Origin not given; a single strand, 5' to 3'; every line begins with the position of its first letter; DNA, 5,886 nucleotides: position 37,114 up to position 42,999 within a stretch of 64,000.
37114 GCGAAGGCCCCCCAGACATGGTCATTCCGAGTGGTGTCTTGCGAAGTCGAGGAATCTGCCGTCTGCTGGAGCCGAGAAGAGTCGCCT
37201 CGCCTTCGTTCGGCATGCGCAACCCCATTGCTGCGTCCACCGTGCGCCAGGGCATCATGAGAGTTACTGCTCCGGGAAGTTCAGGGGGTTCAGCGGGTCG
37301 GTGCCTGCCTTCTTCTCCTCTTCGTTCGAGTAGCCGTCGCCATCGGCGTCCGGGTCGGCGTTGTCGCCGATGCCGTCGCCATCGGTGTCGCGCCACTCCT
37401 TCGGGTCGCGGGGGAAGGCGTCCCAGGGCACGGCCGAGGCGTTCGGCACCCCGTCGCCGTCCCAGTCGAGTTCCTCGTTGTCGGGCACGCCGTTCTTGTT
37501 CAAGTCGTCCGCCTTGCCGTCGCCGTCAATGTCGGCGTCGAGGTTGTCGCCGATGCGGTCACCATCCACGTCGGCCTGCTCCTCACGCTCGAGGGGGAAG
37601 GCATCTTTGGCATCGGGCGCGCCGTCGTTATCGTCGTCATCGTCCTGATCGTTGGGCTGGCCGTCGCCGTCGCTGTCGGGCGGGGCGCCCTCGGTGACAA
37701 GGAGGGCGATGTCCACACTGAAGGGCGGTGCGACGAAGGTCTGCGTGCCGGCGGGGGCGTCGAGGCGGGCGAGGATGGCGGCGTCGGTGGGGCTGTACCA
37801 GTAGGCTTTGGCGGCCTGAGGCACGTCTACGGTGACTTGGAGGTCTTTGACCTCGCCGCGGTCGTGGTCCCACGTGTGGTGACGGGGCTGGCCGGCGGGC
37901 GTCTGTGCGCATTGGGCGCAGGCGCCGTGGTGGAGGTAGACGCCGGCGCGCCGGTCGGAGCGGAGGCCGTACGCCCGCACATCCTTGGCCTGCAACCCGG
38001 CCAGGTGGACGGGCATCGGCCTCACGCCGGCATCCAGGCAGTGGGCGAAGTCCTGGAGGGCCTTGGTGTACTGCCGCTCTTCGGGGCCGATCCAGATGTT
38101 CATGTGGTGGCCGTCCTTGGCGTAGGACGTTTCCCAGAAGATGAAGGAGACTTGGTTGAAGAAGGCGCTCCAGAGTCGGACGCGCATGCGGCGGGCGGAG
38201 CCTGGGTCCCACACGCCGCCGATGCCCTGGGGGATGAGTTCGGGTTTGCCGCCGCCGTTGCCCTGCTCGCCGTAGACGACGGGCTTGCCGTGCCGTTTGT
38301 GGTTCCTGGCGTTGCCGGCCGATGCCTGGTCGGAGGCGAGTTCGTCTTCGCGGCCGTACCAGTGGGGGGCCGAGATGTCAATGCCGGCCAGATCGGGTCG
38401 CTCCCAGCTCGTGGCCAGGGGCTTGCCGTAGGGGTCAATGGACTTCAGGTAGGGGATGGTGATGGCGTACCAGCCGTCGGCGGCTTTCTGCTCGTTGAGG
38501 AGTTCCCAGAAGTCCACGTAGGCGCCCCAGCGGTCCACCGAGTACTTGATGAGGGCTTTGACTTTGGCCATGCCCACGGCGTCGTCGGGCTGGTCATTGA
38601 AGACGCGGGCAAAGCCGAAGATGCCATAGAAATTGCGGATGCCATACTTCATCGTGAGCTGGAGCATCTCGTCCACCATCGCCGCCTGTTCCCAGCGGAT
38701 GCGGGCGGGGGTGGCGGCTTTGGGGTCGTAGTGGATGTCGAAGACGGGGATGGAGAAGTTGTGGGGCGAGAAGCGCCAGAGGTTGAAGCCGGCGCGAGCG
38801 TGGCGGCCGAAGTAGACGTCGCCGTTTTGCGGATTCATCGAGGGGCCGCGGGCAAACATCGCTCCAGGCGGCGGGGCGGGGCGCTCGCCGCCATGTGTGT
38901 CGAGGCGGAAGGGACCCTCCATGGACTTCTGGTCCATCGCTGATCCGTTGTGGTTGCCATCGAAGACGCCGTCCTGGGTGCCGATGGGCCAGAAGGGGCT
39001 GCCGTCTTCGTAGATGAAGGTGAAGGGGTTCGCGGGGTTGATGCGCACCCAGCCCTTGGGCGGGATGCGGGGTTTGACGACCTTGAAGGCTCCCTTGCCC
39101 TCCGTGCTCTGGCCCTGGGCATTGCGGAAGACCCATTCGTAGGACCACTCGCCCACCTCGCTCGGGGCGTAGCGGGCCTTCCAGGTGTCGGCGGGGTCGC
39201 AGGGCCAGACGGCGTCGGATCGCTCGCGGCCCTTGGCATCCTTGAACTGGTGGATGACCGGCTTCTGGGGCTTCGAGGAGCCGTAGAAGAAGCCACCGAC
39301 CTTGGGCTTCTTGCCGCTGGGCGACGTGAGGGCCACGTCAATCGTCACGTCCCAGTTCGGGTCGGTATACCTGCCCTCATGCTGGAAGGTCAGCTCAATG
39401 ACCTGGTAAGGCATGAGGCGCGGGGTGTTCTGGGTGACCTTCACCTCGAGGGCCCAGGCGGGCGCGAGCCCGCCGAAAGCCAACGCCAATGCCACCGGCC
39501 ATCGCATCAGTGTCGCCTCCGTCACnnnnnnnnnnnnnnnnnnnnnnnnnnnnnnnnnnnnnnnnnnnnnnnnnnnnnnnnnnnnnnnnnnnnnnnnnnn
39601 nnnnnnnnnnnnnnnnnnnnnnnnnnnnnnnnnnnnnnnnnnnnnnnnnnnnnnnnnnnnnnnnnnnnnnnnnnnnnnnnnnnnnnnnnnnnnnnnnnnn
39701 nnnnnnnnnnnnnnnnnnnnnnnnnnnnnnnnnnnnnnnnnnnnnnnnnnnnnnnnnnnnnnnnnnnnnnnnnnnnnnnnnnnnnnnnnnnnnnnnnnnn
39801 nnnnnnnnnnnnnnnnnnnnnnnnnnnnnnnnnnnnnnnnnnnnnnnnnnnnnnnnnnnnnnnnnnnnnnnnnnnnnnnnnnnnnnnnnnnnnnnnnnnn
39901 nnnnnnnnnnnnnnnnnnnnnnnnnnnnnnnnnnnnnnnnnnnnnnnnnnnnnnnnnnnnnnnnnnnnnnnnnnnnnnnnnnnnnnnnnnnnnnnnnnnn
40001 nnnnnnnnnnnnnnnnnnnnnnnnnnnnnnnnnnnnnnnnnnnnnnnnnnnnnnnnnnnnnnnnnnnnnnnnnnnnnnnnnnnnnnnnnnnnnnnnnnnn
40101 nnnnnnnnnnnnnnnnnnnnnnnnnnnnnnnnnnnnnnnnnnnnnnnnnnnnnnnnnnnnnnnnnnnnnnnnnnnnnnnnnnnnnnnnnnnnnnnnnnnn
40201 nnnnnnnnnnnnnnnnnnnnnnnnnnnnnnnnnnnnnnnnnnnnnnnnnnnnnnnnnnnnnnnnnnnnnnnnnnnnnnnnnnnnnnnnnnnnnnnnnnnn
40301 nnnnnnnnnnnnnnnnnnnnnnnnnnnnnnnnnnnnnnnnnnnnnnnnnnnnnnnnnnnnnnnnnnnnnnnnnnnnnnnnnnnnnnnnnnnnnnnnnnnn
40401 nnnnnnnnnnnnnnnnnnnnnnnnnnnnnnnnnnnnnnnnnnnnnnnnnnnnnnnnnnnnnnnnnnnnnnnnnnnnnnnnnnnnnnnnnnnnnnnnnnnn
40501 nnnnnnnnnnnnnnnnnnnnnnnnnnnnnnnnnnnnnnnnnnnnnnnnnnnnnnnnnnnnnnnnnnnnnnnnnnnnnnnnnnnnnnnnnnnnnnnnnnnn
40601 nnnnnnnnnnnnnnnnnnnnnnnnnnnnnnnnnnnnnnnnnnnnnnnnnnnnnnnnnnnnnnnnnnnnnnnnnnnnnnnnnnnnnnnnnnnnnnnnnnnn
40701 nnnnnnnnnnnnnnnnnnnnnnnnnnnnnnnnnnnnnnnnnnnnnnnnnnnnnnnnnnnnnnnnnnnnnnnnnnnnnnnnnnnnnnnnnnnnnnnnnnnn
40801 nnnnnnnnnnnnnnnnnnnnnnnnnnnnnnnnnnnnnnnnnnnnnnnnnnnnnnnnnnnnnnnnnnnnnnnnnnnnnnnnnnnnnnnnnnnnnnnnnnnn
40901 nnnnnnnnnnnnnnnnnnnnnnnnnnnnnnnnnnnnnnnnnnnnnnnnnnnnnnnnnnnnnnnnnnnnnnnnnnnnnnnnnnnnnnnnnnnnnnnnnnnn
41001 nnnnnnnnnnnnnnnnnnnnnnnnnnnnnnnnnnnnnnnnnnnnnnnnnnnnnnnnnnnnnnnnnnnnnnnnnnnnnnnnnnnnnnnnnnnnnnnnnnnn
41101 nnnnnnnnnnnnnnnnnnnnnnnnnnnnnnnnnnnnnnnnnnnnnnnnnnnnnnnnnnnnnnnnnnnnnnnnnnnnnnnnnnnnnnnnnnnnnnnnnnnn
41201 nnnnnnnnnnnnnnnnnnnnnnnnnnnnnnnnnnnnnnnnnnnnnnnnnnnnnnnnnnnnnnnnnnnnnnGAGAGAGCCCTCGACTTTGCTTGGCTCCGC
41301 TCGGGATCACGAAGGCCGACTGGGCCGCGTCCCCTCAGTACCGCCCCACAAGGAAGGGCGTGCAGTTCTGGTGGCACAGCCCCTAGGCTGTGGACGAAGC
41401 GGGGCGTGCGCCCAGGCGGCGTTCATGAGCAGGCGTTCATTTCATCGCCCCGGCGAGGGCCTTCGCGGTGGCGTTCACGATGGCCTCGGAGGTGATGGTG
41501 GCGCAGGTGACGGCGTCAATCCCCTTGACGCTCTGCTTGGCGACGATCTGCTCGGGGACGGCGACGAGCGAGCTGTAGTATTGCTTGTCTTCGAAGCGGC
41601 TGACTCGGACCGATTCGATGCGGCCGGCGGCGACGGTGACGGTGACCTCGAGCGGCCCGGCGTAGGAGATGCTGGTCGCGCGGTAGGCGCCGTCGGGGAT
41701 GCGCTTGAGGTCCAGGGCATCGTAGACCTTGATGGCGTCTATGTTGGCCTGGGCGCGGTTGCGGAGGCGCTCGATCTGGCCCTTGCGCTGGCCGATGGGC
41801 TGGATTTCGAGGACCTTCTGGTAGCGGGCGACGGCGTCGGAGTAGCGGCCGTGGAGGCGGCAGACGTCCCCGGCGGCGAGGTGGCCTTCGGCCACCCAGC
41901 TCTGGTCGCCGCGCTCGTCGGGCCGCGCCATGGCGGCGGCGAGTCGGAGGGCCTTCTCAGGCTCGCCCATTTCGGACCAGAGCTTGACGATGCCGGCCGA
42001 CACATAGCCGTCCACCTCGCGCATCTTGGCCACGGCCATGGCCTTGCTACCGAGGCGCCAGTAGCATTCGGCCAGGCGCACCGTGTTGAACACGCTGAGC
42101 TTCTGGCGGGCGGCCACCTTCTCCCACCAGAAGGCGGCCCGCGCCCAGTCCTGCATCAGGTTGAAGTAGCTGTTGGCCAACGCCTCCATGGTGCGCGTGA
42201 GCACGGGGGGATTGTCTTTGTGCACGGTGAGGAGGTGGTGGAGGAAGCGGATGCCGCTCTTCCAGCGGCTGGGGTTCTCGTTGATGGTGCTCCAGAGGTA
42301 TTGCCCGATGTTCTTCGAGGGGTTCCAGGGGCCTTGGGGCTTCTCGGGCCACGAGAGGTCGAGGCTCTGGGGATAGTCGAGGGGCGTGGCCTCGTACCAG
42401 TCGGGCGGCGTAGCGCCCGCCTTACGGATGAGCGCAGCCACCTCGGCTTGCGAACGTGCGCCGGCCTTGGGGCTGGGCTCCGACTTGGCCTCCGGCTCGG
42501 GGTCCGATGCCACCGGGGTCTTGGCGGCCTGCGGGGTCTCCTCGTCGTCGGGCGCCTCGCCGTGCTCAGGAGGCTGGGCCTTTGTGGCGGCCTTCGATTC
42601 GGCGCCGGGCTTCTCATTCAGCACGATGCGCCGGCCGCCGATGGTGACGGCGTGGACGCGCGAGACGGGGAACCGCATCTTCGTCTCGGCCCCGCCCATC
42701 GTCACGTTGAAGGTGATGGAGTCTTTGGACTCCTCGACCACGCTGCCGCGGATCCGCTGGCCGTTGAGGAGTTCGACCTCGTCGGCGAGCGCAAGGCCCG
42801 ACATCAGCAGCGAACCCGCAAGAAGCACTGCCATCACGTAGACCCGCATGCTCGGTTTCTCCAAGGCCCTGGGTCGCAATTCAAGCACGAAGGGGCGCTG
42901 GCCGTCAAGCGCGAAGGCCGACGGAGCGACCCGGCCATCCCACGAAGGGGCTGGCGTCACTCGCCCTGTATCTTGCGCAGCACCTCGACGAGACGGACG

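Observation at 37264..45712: ECF sigma / anti-sigma operon driving a split NosR-like redox module (exported FMN-binding protein plus fused NapH-NapG polyferredoxin) and a secreted Ca-binding GH-A-like enzyme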

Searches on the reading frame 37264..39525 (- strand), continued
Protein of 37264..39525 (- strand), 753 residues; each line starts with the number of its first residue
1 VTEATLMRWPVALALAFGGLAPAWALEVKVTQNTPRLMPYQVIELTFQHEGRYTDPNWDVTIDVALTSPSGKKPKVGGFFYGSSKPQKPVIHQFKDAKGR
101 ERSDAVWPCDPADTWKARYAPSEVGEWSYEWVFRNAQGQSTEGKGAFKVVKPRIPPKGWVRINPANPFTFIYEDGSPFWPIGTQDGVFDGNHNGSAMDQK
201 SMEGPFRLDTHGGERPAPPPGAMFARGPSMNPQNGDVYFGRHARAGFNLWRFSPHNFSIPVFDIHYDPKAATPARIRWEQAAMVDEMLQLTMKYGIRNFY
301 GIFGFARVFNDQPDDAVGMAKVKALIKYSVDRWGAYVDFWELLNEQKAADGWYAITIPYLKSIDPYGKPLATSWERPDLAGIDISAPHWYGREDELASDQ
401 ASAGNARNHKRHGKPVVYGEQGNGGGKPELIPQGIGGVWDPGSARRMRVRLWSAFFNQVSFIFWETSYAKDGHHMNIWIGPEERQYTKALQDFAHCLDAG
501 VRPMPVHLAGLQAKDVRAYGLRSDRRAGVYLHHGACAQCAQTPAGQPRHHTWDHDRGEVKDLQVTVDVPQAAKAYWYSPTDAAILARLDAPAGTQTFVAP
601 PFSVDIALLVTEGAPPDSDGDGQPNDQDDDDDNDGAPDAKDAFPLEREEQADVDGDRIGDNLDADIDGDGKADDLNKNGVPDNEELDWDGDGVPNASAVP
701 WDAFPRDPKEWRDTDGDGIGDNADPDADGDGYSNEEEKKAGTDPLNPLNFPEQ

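Call 62: search_protein_families(library=pfam, proteins=[L134:9233-9625:+, L134:12366-14849:+], max_evalue=0.001)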
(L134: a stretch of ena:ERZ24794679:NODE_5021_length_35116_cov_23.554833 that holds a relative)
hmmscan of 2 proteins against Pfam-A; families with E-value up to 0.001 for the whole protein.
L134:9233-9625:+ (130 aa): 0 families

L134:12366-14849:+ (827 aa): 2 families
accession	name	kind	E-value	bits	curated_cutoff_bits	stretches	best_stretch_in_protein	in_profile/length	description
PF22352.2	K319L-like_PKD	-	4e-26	91.3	27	3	643-721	6-82/84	K319L-like, PKD domain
PF17963.7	Big_9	-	0.0008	20.7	23.6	0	455-519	18-81/89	Bacterial Ig domain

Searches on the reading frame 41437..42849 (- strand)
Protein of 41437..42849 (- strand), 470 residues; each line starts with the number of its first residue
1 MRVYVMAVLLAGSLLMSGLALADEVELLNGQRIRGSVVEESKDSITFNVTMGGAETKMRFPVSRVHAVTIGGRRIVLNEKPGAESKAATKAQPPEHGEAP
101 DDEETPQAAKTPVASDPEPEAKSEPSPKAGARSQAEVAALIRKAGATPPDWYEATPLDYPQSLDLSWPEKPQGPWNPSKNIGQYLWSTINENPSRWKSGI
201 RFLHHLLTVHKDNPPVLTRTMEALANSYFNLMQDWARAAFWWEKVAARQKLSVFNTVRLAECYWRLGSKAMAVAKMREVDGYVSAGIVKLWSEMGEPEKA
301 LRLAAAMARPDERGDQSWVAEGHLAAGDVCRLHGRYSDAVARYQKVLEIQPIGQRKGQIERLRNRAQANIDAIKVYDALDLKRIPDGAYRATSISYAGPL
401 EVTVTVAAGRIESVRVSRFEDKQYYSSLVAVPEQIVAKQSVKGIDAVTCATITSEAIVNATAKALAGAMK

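Call 9: search_protein_families(library=pfam, proteins=[window:41437-42849:-], max_evalue=0.01)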
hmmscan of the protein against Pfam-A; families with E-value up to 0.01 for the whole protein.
window:41437-42849:- (470 aa): 4 families
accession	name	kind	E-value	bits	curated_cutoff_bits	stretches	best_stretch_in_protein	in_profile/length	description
PF04205.19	FMN_bind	-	5.3e-10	40.3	22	1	396-465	2-76/77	FMN-binding domain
PF07719.23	TPR_2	-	6.2e-06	26.4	27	1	320-351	1-32/34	Tetratricopeptide repeat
PF13424.12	TPR_12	-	8.6e-05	23.1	30.1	1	301-350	26-75/77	Tetratricopeptide repeat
PF13414.12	TPR_11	-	0.0022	18.1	26.8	1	327-351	1-25/42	TPR repeat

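Call 10: search_protein_families(library=ncbifam, proteins=[window:41437-42849:-], max_evalue=0.01)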
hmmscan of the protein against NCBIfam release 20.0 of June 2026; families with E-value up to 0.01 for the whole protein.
window:41437-42849:- (470 aa): 3 families
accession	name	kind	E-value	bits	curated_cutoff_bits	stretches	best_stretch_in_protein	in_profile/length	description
TIGR01947.1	rnfG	subfamily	1.2e-05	25.5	102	1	413-466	133-183/187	RnfABCDGE type electron transport complex subunit G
NF047433.1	Lepto_7_Nterm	domain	0.00034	20.3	43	1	14-52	7-45/63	LA_0442/LA_0875 N-terminal domain-containing protein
NF041881.1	PTPDL_fam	equivalog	0.006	15.7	200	0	14-54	4-44/339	PTPDL family protein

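Call 33: find_homologous_proteins(query=window:41437-42849:-, max_evalue=0.00001)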
Query window:41437-42849:- (470 aa): 948 proteins with E <= 0.00001 among 8000 candidates; the best 120 are listed.
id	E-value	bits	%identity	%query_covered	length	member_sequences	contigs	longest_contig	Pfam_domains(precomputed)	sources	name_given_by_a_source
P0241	0.0e+0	1041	100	100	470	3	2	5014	PF04205.20,PF13424.13,PF07719.24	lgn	-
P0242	2.2e-280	948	89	100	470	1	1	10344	PF04205.20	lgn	-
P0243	7.9e-201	686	67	95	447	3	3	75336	PF04205.20,PF07719.24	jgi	-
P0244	4.4e-197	674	67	96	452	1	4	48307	PF04205.20,PF13424.13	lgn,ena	-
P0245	5.7e-195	667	66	96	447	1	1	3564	PF04205.20,PF13424.13,PF07719.24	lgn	-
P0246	2.0e-194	665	65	100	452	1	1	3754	PF04205.20,PF07719.24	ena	-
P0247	1.3e-192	659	67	95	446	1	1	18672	PF04205.20,PF00515.35,PF13424.13,PF07719.24,PF13174.13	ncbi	-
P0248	2.3e-191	655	64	100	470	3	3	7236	PF04205.20,PF00515.35,PF07719.24,PF13174.13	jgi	-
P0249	9.0e-189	646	64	98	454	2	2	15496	PF04205.20,PF07719.24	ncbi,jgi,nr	ncbi:MAG: FMN-binding protein [Planctomycetes bacterium]|nr:FMN-binding protein [Planctomycetota bac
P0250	1.7e-188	645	65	95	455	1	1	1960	PF04205.20,PF00515.35,PF13181.13,PF07719.24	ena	-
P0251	2.5e-181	622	67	89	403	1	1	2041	PF04205.20,PF07719.24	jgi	jgi:uncharacterized protein with FMN-binding domain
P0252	4.1e-180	618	62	96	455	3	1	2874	PF04205.20,PF07719.24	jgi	-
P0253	1.6e-174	599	59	96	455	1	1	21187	PF04205.20,PF00515.35,PF13424.13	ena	-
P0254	2.0e-170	586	58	100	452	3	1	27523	PF04205.20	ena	-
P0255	9.4e-153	528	53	96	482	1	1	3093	PF04205.20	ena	-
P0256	1.3e-149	517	54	93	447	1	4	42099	PF04205.20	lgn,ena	-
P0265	4.4e-137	476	50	96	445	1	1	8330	PF04205.20,PF13424.13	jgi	-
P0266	4.4e-137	476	49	98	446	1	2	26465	PF04205.20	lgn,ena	-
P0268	6.0e-134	466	51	90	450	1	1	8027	PF13432.13,PF13181.13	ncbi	ncbi:MAG: hypothetical protein ACODAJ_03635 [Planctomycetota bacterium]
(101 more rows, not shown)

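Call 52: find_encoding_contigs(protein=P0256, flank=10000, max_places=2)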
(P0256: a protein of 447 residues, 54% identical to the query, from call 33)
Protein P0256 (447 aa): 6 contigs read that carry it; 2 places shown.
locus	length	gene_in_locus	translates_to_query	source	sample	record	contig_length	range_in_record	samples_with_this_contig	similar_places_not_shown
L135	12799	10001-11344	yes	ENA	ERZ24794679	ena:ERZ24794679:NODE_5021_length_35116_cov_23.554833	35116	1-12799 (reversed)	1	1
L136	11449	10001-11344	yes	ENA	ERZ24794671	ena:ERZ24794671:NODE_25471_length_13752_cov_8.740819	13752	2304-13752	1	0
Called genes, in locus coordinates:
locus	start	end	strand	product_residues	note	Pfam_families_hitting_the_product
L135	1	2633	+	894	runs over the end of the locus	PF00703:Glyco_hydro_2 (weak), PF02836:Glyco_hydro_2_C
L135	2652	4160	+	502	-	PF06739:SBBP (faint), PF07676:PD40 (faint)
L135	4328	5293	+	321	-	PF04205:FMN_bind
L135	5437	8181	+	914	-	PF22680:Glyco_hydro_123_N_2, PF13320:GH123_cat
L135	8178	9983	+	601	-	PF01839:FG-GAP (faint), PF13517:FG-GAP_3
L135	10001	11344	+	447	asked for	PF04205:FMN_bind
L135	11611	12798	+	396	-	?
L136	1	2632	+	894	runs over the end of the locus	PF00703:Glyco_hydro_2 (weak), PF02836:Glyco_hydro_2_C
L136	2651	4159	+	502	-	PF06739:SBBP (faint), PF07676:PD40 (faint)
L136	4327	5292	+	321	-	PF04205:FMN_bind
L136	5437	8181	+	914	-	PF22680:Glyco_hydro_123_N_2, PF13320:GH123_cat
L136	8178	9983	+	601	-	PF01839:FG-GAP (faint), PF13517:FG-GAP_3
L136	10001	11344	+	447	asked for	PF04205:FMN_bind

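Call 58: search_protein_families(library=ncbifam, proteins=[L135:4328-5293:+], max_evalue=0.001)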
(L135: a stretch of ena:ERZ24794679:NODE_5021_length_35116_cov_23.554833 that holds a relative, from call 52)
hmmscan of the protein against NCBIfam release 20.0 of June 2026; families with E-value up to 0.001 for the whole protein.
L135:4328-5293:+ (321 aa): 1 family
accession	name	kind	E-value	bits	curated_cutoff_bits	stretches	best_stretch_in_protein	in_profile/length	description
TIGR01947.1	rnfG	subfamily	0.00032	20.8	102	1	288-316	155-183/187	RnfABCDGE type electron transport complex subunit G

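Call 62: search_protein_families(library=pfam, proteins=[L135:4328-5293:+, L135:8178-9983:+], max_evalue=0.001)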
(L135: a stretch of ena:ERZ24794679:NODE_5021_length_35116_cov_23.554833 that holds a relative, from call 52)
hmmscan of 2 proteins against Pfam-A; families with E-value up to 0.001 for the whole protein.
L135:4328-5293:+ (321 aa): 5 families
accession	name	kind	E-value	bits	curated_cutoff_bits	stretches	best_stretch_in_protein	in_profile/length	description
PF04205.19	FMN_bind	-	2e-11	44.8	22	1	247-315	1-76/77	FMN-binding domain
PF13428.12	TPR_14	-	2.2e-05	25.1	23.5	0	132-170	6-42/44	Tetratricopeptide repeat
PF07719.23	TPR_2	-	4.3e-05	23.8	27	0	172-200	3-31/34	Tetratricopeptide repeat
PF13176.12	TPR_7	-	7.3e-05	23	27.9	0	173-198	2-27/36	Tetratricopeptide repeat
PF13424.12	TPR_12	-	0.00023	21.8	30.1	0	175-200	8-33/77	Tetratricopeptide repeat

L135:8178-9983:+ (601 aa): 2 families
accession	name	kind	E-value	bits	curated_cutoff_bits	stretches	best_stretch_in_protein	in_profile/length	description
PF13517.12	FG-GAP_3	-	1.3e-24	87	26.9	1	381-444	1-60/61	FG-GAP-like repeat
PF01839.29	FG-GAP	-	5.5e-14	52.1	22.1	1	373-403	1-27/37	FG-GAP repeat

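Call 67: find_encoding_contigs(protein=P0266, flank=10000, max_places=1)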
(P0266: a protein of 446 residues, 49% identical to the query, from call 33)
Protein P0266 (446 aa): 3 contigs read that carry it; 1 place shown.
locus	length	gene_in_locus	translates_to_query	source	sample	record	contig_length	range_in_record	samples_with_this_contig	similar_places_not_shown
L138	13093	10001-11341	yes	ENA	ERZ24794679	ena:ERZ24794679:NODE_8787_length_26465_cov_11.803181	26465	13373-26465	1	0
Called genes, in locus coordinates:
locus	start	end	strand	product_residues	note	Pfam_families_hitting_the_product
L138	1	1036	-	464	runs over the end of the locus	-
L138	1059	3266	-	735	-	PF02901:PFL-like, PF01228:Gly_radical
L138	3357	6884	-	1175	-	PF02837:Glyco_hydro_2_N, PF22666:Glyco_hydro_2_N2, PF00703:Glyco_hydro_2, PF02836:Glyco_hydro_2_C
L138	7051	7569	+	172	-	PF04542:Sigma70_r2 (weak), PF08281:Sigma70_r4_2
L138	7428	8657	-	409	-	-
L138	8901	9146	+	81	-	-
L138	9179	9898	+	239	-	-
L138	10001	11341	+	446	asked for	PF04205:FMN_bind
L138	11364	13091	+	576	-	?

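Call 70: find_encoding_contigs(protein=P0265, flank=10000, max_places=1)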
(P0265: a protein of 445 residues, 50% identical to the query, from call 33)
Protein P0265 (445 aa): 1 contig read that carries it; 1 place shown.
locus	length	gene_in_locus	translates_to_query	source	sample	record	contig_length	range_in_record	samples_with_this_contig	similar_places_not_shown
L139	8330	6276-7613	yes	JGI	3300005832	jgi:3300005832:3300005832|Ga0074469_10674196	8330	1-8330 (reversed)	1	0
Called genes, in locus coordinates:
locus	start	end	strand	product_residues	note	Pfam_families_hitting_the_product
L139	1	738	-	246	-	?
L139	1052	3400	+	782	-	PF02927:CelD_N, PF00759:Glyco_hydro_9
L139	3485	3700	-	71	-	-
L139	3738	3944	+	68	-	PF10049:DUF2283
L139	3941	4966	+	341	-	-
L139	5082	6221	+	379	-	PF01208:URO-D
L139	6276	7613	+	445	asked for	PF13424:TPR_12 (faint), PF04205:FMN_bind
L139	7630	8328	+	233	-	?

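Call 71: find_encoding_contigs(protein=P0268, flank=10000, max_places=1)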
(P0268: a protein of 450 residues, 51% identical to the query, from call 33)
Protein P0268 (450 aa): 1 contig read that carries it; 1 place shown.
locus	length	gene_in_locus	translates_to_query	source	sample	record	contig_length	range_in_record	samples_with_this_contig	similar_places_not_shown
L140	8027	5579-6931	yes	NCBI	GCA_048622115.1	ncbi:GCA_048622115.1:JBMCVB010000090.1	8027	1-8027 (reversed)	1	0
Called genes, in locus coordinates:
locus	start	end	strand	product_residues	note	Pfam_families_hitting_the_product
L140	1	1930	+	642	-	PF16586:DUF5060, PF18884:TSP3_bac (weak)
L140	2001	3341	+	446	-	PF22842:Pel9A-like_beta_helix, PF13229:Beta_helix (weak), PF05048:NosD (weak)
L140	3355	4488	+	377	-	PF17963:Big_9 (faint), PF22352:K319L-like_PKD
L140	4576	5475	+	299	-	PF07719:TPR_2 (faint), PF13176:TPR_7 (faint), PF13181:TPR_8 (faint), PF13424:TPR_12 (faint), PF13428:TPR_14 (faint), PF17874:TPR_MalT (faint), PF04205:FMN_bind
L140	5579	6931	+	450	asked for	PF13432:TPR_16 (faint), PF13181:TPR_8 (faint)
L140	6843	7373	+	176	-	PF12838:Fer4_7 (faint), PF13187:Fer4_9 (faint), PF14697:Fer4_21 (faint), PF00037:Fer4 (faint)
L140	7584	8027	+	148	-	?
